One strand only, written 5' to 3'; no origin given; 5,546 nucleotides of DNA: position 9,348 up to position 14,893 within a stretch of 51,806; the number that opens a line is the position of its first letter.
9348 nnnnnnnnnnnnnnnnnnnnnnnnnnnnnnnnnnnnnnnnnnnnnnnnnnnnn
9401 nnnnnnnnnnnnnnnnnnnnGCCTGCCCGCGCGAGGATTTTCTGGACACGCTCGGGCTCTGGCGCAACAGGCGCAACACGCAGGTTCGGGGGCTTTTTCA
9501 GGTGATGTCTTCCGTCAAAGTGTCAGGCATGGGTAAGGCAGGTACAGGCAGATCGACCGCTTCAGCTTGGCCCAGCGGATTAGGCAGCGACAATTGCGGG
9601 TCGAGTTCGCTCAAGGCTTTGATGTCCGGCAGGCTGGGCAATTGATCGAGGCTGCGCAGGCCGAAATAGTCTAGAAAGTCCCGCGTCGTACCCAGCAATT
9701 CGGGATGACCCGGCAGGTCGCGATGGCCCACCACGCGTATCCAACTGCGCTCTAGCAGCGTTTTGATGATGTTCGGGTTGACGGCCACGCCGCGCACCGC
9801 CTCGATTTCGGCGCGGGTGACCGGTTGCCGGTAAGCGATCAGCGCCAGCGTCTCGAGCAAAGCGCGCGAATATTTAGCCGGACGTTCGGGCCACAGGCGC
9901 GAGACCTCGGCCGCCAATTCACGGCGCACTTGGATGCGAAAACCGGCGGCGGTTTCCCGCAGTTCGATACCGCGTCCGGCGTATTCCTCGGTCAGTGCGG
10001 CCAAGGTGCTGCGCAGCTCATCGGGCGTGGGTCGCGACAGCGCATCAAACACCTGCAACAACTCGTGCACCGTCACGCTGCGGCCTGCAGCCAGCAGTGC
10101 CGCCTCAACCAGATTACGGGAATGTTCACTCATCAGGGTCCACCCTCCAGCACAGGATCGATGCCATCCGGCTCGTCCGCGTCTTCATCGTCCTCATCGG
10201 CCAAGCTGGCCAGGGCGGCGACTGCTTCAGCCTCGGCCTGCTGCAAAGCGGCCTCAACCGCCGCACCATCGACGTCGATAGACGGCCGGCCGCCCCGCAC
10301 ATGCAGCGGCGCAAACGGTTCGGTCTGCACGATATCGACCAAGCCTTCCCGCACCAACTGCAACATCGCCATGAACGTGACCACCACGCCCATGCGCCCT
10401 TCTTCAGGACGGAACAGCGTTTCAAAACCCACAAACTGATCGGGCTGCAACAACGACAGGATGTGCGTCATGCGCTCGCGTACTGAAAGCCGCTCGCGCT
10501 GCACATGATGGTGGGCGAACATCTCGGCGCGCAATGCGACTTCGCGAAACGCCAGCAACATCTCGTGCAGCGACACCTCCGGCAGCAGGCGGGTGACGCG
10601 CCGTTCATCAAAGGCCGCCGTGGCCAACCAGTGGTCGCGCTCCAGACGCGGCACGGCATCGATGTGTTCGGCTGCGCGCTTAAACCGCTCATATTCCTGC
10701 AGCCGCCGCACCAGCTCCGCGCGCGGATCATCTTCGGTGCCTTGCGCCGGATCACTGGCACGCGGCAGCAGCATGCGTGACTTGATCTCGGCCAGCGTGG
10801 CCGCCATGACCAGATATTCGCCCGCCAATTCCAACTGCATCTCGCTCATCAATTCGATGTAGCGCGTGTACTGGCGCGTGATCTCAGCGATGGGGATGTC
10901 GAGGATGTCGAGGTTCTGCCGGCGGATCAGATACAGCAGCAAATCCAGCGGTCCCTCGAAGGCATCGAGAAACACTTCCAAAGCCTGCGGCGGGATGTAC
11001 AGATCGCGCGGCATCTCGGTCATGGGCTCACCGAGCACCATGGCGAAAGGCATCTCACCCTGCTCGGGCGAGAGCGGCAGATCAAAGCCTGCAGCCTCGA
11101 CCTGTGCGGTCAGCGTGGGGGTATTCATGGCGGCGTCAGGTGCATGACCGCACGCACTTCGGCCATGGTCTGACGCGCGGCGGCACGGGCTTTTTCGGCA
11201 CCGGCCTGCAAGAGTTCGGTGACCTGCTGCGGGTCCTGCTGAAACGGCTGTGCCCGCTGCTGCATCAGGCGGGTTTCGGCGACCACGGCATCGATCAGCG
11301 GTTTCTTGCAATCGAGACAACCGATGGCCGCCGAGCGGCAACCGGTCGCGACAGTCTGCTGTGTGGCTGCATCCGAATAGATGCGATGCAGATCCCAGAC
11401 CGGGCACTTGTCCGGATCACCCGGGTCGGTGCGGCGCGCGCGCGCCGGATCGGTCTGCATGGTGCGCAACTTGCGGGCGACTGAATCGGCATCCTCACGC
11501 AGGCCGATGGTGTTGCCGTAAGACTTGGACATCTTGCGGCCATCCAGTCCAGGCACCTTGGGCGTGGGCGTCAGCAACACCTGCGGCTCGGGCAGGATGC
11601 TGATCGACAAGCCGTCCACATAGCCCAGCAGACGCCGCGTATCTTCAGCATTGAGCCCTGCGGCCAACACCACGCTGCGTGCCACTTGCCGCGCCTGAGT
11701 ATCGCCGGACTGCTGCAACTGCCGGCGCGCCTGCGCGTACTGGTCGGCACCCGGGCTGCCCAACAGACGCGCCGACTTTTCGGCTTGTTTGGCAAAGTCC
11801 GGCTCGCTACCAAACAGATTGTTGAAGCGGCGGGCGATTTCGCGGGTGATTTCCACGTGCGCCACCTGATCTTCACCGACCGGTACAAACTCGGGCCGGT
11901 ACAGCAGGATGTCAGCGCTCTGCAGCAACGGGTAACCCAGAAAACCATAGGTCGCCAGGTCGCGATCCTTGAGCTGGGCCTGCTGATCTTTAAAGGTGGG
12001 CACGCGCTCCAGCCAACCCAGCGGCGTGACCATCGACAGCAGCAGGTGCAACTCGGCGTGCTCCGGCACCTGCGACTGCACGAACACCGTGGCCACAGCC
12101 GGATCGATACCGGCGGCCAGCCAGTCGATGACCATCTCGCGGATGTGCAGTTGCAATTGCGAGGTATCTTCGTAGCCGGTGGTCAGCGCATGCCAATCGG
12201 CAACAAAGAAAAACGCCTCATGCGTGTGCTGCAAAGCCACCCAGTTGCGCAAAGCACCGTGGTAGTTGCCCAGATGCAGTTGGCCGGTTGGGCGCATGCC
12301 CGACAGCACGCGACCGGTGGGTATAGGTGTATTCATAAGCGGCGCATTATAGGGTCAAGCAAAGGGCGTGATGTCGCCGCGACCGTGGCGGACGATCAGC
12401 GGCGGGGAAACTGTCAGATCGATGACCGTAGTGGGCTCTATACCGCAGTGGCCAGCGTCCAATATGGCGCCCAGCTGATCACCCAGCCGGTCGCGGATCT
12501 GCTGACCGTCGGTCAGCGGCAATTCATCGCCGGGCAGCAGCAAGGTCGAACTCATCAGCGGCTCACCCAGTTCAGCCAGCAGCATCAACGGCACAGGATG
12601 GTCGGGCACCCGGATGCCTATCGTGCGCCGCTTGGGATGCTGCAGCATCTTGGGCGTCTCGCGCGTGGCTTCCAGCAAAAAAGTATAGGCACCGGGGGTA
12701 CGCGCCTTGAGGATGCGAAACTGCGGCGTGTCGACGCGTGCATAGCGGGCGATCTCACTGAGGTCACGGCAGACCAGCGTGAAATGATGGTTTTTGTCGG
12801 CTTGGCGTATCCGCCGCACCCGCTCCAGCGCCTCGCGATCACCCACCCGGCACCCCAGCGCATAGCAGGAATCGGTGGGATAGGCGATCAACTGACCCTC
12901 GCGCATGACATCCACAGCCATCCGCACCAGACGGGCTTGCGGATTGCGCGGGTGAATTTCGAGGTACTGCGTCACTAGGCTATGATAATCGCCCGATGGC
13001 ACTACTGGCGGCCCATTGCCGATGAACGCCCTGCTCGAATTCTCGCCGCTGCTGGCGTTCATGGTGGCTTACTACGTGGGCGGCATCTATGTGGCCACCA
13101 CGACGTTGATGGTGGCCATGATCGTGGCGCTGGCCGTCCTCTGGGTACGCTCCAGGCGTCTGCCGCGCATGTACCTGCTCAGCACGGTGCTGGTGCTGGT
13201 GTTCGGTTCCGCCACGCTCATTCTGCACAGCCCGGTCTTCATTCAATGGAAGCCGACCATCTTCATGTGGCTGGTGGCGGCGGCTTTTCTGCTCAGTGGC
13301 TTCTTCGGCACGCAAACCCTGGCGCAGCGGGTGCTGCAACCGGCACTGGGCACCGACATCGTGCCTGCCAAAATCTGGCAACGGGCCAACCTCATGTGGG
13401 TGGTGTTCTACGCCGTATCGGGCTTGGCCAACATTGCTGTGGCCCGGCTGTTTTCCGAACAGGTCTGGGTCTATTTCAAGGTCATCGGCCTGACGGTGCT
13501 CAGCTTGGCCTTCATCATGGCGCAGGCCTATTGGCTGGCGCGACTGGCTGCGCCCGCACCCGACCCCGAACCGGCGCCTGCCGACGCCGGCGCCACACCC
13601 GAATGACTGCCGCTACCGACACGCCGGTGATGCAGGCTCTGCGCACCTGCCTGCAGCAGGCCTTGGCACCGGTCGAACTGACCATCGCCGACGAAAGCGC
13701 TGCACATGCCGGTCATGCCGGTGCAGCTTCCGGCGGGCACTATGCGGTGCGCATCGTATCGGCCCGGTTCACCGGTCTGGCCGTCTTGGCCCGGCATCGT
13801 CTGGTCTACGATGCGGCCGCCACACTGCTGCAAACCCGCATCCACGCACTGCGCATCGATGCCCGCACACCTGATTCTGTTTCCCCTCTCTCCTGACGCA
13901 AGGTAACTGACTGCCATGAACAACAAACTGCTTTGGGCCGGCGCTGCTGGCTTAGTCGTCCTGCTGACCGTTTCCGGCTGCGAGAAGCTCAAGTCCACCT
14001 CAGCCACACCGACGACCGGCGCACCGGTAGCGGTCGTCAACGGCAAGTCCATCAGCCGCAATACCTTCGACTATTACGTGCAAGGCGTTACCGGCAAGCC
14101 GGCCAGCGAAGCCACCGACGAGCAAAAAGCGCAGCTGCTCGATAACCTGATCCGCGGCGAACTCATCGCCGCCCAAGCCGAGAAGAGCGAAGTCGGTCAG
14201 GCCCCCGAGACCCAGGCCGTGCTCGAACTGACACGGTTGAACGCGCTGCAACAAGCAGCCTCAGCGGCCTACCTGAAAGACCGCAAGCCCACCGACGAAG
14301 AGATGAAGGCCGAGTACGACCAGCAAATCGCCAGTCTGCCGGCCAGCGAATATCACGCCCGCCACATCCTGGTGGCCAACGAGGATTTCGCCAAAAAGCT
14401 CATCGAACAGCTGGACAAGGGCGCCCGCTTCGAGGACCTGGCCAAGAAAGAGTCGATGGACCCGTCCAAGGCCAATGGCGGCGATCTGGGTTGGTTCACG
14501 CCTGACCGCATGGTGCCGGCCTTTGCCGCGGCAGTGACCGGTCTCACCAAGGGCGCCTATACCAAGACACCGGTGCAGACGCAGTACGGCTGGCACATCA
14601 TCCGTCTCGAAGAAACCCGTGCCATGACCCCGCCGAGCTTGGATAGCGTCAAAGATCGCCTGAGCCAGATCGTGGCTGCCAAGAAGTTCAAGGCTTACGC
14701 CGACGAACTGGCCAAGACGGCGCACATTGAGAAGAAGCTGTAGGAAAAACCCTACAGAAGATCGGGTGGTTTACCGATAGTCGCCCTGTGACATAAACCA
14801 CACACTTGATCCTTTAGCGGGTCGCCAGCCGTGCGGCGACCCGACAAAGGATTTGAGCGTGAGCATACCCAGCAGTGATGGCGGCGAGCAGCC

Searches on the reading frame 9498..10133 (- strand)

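Call 71: search_protein_families(library=pfam, proteins=[window:9498-10133:-], max_evalue=0.00001)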
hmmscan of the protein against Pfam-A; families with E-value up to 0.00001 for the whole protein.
window:9498-10133:- (211 aa): 1 family
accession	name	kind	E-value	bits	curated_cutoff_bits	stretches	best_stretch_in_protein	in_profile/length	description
PF04079.22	SMC_ScpB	-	1.2e-49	168.4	27.4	1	8-168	2-160/160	Segregation and condensation complex subunit ScpB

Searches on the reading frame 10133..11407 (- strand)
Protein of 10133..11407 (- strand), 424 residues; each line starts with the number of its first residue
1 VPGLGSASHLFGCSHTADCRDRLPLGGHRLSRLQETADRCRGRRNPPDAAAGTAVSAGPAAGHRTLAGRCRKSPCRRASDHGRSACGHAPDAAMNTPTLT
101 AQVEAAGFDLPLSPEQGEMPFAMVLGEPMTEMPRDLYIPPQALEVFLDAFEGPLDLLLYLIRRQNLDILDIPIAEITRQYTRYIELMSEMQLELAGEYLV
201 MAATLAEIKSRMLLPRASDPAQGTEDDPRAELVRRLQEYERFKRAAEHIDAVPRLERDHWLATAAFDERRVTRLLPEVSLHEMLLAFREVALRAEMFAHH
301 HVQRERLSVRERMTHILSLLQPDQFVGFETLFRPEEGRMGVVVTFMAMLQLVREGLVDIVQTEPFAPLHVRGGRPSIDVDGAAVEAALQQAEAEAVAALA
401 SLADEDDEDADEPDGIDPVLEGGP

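Call 71: search_protein_families(library=pfam, proteins=[window:10133-11407:-], max_evalue=0.00001)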
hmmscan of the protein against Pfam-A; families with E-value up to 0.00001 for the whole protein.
window:10133-11407:- (424 aa): 1 family
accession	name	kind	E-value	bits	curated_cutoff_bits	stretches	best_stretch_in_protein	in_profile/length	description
PF02616.19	SMC_ScpA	-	6.8e-34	118.3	24.6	1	160-370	1-229/232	Segregation and condensation protein ScpA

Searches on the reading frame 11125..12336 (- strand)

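Call 72: search_protein_families(library=pfam, proteins=[window:11125-12336:-], max_evalue=0.00001)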
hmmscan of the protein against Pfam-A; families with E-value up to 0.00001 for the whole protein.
window:11125-12336:- (403 aa): 1 family
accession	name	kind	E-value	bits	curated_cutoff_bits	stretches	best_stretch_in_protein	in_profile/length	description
PF00579.31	tRNA-synt_1b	-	9.2e-64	216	21.1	2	9-174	7-177/292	tRNA synthetases class I (W and Y)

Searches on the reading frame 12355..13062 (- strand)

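Call 72: search_protein_families(library=pfam, proteins=[window:12355-13062:-], max_evalue=0.00001)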
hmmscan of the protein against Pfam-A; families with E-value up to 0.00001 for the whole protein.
window:12355-13062:- (235 aa): 1 family
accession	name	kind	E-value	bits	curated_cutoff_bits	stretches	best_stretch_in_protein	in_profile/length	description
PF01300.24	Sua5_yciO_yrdC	-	4.3e-45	153.8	25.1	1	52-227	2-178/178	Telomere recombination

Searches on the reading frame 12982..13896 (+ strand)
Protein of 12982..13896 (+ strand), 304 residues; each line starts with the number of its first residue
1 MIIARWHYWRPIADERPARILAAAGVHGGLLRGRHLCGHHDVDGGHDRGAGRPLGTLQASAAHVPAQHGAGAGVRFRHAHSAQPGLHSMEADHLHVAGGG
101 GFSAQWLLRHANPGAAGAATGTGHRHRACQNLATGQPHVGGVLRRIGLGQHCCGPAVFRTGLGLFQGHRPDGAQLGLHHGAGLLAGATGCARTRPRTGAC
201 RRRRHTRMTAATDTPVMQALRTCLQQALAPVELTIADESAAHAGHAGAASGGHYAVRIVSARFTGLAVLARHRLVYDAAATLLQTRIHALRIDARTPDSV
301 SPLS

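Call 72: search_protein_families(library=pfam, proteins=[window:12982-13896:+], max_evalue=0.00001)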
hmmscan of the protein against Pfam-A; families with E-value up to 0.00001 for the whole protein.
window:12982-13896:+ (304 aa): 1 family
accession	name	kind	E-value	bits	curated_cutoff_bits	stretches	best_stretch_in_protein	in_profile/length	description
PF01722.23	BolA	-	2.1e-24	86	25.7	1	224-298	1-75/76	BolA-like protein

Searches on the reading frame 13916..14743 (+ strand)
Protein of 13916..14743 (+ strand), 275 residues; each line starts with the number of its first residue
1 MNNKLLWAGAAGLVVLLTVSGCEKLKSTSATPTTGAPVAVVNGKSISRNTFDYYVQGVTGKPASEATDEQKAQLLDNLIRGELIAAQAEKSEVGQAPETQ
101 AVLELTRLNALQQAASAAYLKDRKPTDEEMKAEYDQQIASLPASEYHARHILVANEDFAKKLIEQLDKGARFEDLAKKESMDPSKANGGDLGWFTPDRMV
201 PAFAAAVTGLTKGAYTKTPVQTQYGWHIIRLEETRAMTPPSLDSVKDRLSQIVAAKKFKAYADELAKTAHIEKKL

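Call 72: search_protein_families(library=pfam, proteins=[window:13916-14743:+], max_evalue=0.00001)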
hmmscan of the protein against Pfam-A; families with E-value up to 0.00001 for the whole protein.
window:13916-14743:+ (275 aa): 4 families
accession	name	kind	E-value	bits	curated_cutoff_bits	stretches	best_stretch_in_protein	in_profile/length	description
PF13616.12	Rotamase_3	-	4.4e-21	76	22.5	1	156-233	37-114/116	PPIC-type PPIASE domain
PF00639.27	Rotamase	-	1.7e-20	74.2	21.7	1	157-232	20-96/97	PPIC-type PPIASE domain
PF13145.12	Rotamase_2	-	2.5e-18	67.5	27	1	125-247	1-121/121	PPIC-type PPIASE domain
PF13624.11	SurA_N_3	-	8.7e-07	29.4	27.2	1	12-112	20-124/162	SurA-like N-terminal domain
